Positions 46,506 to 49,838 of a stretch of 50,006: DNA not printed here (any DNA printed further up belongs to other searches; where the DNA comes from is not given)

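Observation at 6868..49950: Undescribed high-density modular mosaic repeat family with ~35-bp imperfect terminal inverted repeats (at least 9 copies in 50 kb)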

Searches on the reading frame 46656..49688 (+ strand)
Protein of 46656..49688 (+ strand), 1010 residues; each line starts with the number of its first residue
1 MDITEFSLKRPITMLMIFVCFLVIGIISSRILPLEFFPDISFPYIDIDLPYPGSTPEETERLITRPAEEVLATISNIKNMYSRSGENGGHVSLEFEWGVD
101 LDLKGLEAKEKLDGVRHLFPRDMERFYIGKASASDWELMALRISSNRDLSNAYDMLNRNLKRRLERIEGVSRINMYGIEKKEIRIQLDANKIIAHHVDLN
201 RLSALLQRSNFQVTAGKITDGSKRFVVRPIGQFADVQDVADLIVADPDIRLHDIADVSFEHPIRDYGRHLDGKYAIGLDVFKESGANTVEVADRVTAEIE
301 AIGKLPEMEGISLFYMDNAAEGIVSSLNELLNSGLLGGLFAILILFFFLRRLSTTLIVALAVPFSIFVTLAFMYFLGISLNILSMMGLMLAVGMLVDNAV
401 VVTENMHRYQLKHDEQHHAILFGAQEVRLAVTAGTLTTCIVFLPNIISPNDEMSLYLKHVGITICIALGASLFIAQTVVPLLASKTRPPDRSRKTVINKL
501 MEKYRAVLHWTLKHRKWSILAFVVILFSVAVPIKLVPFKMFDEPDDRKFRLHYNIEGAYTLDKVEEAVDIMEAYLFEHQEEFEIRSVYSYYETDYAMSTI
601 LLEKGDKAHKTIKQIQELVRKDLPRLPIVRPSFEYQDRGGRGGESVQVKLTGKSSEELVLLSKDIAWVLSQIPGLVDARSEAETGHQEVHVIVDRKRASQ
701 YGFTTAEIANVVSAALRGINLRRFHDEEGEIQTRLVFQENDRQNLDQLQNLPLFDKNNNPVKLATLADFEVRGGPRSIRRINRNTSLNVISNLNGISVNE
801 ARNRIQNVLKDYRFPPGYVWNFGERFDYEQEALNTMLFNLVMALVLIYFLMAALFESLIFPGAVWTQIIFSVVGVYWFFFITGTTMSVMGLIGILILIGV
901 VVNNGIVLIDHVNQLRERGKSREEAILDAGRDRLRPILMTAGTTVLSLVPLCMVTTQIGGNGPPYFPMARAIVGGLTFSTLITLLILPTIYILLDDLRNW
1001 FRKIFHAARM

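Call 17: search_protein_families(library=pfam, proteins=[window:46656-49688:+])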
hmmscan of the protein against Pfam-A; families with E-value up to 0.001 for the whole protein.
window:46656-49688:+ (1010 aa): 3 families
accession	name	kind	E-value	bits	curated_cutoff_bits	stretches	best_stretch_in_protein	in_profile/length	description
PF00873.25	ACR_tran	-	3.9e-200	667.6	28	1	3-994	1-1020/1021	AcrB/AcrD/AcrF family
PF02355.23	SecD_SecF_C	-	2.8e-13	50.1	20.5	2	831-958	28-156/189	Protein export membrane protein SecD/SecF, C-terminal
PF03176.21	MMPL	-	1.2e-08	34.8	20.5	2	339-484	154-300/333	MMPL family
